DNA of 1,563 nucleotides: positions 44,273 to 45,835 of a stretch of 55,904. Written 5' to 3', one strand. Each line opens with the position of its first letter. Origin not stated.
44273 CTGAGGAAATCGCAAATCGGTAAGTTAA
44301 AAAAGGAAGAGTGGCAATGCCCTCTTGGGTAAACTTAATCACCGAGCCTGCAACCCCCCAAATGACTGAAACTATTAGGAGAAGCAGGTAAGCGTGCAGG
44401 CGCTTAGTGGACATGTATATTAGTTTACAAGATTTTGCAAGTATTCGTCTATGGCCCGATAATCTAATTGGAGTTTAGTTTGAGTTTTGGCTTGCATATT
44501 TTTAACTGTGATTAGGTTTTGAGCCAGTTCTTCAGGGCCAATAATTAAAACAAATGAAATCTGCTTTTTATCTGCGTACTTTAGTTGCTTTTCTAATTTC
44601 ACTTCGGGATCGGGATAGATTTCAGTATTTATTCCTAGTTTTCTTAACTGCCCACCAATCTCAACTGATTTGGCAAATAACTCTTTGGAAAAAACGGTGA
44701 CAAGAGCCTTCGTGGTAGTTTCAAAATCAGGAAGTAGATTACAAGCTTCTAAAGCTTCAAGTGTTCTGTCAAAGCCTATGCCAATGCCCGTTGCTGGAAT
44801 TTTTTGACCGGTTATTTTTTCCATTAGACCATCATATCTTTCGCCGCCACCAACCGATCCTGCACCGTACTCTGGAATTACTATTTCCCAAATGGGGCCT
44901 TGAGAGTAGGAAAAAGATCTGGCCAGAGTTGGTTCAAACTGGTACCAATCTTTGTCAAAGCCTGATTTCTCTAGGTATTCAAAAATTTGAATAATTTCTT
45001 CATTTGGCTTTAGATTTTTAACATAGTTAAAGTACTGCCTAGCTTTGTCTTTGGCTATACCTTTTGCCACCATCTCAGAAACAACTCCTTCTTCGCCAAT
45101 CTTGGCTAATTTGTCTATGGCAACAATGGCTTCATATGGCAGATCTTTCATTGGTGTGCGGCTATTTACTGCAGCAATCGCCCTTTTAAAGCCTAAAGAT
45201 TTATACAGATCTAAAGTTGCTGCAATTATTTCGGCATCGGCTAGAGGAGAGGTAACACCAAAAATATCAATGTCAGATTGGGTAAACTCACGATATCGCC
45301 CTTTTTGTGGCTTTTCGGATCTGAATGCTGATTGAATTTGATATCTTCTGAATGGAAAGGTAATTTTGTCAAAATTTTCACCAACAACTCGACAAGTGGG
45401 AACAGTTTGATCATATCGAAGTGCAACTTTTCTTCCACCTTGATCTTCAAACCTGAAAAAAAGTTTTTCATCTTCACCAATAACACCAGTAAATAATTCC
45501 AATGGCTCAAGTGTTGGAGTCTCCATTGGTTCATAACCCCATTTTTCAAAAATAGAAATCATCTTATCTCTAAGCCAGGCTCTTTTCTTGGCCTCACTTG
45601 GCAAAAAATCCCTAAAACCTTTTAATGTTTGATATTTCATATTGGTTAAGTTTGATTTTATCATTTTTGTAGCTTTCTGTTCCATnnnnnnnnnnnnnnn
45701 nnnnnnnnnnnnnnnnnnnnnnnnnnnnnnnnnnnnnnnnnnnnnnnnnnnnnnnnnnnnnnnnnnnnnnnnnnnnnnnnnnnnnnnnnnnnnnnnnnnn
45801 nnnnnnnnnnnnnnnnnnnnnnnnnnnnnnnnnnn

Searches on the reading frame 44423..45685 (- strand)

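Call 50: search_protein_families(library=pfam, proteins=[window:44423-45685:-], max_evalue=0.00001)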
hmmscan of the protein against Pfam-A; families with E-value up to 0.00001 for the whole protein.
window:44423-45685:- (421 aa): 4 families
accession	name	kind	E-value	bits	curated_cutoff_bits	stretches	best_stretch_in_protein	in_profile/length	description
PF13393.11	tRNA-synt_His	-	5.3e-36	124.9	25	2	23-168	1-145/308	Histidyl-tRNA synthetase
PF03129.25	HGTP_anticodon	-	1.6e-12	47.9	21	1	327-408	2-85/94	Anticodon binding domain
PF00587.30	tRNA-synt_2b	-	1e-11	45.7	29.3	1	77-198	1-130/179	tRNA synthetase class II core domain (G, H, P, S and T)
PF00152.25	tRNA-synt_2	-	7.3e-06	25.7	25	0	15-164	5-140/308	tRNA synthetases class II (D, K and N)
